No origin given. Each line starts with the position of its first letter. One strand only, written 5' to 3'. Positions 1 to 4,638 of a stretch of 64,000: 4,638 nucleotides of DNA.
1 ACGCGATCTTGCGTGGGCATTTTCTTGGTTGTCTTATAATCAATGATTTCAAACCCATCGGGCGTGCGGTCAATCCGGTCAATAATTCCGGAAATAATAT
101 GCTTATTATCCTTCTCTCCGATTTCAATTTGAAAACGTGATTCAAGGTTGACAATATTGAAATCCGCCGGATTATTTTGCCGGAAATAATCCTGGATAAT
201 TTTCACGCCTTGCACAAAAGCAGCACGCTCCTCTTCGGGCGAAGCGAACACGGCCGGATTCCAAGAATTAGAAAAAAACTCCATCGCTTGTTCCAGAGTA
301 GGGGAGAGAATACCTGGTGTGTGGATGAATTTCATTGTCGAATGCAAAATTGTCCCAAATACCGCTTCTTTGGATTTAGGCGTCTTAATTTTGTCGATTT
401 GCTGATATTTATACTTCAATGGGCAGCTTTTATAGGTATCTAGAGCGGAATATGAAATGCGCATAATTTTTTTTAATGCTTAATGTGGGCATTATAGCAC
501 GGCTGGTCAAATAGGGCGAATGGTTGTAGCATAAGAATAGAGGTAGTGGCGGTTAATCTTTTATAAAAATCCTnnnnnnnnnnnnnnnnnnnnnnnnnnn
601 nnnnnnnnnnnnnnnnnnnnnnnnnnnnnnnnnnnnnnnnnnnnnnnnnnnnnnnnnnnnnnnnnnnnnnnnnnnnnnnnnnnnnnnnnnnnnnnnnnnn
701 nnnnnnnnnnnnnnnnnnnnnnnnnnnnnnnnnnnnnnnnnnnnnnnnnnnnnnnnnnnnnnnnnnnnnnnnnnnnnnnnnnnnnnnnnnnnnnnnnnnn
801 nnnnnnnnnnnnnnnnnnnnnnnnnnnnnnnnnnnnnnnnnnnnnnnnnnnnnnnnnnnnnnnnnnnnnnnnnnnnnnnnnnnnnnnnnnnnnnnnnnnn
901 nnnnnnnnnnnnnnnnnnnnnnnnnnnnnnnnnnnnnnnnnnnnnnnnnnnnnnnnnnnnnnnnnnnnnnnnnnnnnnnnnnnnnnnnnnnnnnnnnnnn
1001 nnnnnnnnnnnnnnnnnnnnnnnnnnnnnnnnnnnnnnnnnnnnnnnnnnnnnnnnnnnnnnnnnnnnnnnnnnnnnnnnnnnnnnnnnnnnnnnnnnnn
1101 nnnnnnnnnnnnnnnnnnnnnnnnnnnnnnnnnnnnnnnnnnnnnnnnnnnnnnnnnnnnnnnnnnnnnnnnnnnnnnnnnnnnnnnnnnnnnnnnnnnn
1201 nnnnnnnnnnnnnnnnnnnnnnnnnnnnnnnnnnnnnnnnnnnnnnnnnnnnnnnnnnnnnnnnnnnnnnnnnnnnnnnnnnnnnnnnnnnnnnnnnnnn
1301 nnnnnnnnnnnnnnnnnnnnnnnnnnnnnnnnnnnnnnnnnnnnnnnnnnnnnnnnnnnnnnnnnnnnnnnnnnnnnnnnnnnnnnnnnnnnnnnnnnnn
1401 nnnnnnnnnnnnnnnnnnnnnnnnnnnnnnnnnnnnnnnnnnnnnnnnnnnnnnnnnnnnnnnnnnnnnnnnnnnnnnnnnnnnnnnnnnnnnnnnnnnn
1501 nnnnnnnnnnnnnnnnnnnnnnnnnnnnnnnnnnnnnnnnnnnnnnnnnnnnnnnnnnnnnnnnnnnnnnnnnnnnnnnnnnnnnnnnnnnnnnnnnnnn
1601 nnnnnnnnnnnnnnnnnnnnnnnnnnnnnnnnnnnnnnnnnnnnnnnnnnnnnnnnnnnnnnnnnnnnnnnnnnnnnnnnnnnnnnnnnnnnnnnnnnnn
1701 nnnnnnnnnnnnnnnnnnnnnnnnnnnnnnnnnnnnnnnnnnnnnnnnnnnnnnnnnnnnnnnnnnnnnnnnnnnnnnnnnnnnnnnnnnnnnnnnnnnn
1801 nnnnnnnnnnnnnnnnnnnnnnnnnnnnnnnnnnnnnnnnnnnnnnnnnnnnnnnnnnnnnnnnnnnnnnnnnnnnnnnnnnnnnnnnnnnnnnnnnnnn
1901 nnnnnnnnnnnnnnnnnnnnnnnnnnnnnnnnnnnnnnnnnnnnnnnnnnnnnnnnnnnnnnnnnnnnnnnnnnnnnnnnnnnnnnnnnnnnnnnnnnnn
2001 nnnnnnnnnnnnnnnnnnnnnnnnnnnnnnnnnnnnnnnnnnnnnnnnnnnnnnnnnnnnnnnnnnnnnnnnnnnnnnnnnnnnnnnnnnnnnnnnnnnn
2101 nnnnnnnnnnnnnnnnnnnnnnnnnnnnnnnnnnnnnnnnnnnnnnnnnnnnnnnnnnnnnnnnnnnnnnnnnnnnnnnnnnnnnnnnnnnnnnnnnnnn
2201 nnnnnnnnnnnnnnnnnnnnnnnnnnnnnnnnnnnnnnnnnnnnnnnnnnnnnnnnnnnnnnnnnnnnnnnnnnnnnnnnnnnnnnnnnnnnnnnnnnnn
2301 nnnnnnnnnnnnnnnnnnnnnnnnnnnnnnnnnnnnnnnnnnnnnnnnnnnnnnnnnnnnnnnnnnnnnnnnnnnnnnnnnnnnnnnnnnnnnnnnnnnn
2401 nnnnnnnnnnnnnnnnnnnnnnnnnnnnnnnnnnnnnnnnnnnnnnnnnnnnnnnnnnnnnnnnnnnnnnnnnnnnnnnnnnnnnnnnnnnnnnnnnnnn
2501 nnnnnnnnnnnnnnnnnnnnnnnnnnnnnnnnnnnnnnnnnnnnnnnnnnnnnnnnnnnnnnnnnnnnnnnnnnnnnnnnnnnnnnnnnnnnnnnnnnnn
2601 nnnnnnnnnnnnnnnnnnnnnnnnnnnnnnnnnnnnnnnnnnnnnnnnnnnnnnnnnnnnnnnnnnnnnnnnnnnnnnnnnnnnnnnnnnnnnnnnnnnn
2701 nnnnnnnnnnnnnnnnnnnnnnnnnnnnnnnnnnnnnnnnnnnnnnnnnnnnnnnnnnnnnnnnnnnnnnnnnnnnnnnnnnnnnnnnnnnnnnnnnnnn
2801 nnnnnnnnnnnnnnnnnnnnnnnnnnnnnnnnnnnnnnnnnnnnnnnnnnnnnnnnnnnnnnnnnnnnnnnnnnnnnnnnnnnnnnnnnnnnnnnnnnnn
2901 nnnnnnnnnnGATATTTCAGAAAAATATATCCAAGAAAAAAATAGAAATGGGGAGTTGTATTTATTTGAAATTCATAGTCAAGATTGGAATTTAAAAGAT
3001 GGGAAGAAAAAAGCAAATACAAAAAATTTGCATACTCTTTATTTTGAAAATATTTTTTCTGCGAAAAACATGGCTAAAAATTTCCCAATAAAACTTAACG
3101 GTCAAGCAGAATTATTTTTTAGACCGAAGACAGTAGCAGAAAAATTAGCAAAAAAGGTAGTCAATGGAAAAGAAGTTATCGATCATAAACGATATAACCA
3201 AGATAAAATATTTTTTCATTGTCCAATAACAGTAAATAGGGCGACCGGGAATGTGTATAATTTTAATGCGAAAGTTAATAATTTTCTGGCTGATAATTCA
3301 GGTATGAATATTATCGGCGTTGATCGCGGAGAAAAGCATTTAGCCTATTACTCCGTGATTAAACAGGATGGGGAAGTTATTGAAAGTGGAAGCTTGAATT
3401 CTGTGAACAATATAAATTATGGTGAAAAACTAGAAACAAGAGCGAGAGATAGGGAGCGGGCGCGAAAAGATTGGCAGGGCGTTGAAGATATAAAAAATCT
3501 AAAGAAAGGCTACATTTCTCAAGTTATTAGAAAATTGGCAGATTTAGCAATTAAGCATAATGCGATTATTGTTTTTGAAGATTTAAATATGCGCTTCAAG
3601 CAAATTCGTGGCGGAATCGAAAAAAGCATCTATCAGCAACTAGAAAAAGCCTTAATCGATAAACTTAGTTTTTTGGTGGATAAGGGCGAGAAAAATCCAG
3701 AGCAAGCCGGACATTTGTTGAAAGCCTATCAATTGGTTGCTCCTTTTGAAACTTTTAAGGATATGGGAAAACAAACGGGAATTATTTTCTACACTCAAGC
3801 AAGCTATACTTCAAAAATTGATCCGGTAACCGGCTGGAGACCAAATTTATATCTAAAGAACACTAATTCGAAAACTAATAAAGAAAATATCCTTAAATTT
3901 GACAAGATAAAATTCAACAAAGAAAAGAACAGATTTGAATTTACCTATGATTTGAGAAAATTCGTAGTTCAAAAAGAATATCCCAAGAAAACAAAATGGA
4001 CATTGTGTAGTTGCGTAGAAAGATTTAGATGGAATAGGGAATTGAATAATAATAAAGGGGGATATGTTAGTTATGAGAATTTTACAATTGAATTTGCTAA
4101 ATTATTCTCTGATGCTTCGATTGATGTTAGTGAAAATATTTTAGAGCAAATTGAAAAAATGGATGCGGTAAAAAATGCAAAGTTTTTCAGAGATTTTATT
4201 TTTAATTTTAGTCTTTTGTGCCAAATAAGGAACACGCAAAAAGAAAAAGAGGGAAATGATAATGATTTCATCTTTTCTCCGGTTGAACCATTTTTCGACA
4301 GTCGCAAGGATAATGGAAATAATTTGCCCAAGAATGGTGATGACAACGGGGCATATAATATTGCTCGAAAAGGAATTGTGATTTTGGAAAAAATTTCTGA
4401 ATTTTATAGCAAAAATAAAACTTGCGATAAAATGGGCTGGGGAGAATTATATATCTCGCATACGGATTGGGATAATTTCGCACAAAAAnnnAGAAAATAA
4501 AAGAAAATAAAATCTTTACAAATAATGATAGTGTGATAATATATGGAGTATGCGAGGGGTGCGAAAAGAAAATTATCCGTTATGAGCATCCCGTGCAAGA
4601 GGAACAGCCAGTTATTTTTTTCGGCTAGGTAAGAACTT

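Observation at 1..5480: Minimal type V-A locus: cas12a plus 10-spacer array with no cas1/cas2/cas4 on the same strand anywhere in 64 kb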

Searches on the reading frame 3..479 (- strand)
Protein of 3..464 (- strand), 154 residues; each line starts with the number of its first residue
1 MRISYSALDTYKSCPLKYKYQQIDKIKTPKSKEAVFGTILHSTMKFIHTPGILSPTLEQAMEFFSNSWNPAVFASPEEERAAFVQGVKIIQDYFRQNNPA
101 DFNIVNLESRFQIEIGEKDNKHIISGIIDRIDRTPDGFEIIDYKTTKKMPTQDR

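Call 9: search_protein_families(library=pfam, proteins=[window:3-464:-], max_evalue=0.01)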
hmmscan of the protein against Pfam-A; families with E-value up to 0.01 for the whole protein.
window:3-464:- (154 aa): 1 family
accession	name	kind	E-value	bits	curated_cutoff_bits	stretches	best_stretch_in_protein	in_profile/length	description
PF12705.13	PDDEXK_1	-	2e-22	80.8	22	1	2-151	1-151/247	PD-(D/E)XK nuclease superfamily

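Call 39: search_protein_families(library=padloc, alignment_id=A3, max_evalue=0.001)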
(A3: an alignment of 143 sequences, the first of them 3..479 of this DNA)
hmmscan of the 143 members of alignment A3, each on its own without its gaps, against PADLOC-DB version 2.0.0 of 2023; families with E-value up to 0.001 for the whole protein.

A. member 1, window:3-479:- (159 aa): 2 families
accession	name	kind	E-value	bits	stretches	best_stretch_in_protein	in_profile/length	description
PDLC01447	Cas4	-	0.00039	18.9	0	5-157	2-81/161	"CAS-I,CAS-II,CAS-III,CAS-IV,CAS-V,CAS-VI; acquisition_associated"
PDLC00060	DruK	-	0.00041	17.8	0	8-98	2-98/347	PD-(D/E)XK nuclease superfamily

B. families by the number of members that match (of 143 scanned): 238 families (the first 25 are shown)
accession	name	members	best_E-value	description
PDLC04134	mad2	2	7.6e-46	mads_2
PDLC02707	PbeA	2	1.9e-27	PbeA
PDLC03624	REase_MTase_IIG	2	6.7e-26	Type IIG restriction enzyme-methyltransferase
PDLC02704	PbeA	2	1.7e-18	PbeA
PDLC03038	MTase_I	2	6.9e-18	Type I methyltransferase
PDLC03032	MTase_I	2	2.7e-13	Type I methyltransferase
PDLC04140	mad8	2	1.1e-10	mads_8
PDLC01231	Cas12a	1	0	Cas12a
PDLC01229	Cas12a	1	0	CAS-V-A; effector__SPE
PDLC01228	Cas12a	1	0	Cas12a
PDLC01244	Cas12a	1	4.8e-299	Cas12a_M62_V-A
PDLC01227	Cas12a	1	1.6e-279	"CRISPR-associated protein Cpf1, subtype PREFRAN"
PDLC01234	Cas12a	1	2.8e-257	Cas12a_M13_V-A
PDLC01238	Cas12a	1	5.4e-234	Cas12a_M29_V-A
PDLC01233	Cas12a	1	9.3e-234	Cas12a_M11_V-A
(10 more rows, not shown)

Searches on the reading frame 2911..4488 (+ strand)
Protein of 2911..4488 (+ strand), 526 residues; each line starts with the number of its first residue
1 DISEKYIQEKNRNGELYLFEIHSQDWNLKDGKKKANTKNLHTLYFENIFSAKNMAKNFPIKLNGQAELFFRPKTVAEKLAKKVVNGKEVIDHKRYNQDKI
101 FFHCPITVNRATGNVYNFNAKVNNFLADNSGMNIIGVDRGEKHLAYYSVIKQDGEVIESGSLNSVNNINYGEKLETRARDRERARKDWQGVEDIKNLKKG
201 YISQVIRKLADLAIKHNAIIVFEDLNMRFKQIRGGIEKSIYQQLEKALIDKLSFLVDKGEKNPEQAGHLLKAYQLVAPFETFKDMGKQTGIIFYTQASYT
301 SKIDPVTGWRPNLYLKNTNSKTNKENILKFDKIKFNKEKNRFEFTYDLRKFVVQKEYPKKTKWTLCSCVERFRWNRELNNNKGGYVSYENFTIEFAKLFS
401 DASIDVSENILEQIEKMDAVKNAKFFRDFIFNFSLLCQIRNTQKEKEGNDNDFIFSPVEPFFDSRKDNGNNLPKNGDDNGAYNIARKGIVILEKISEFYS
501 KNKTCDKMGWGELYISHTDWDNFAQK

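Call 43: search_solved_structures(query=window:2911-4488:+, show_alignments=2, max_evalue=1e-100)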
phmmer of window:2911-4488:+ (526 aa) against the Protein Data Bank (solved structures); distinct sequences matched with E-value up to 1e-100: 1.
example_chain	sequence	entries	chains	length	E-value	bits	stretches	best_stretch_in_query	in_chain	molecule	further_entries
8qwd_A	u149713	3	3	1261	5.6e-104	351.9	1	2-523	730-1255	ReChb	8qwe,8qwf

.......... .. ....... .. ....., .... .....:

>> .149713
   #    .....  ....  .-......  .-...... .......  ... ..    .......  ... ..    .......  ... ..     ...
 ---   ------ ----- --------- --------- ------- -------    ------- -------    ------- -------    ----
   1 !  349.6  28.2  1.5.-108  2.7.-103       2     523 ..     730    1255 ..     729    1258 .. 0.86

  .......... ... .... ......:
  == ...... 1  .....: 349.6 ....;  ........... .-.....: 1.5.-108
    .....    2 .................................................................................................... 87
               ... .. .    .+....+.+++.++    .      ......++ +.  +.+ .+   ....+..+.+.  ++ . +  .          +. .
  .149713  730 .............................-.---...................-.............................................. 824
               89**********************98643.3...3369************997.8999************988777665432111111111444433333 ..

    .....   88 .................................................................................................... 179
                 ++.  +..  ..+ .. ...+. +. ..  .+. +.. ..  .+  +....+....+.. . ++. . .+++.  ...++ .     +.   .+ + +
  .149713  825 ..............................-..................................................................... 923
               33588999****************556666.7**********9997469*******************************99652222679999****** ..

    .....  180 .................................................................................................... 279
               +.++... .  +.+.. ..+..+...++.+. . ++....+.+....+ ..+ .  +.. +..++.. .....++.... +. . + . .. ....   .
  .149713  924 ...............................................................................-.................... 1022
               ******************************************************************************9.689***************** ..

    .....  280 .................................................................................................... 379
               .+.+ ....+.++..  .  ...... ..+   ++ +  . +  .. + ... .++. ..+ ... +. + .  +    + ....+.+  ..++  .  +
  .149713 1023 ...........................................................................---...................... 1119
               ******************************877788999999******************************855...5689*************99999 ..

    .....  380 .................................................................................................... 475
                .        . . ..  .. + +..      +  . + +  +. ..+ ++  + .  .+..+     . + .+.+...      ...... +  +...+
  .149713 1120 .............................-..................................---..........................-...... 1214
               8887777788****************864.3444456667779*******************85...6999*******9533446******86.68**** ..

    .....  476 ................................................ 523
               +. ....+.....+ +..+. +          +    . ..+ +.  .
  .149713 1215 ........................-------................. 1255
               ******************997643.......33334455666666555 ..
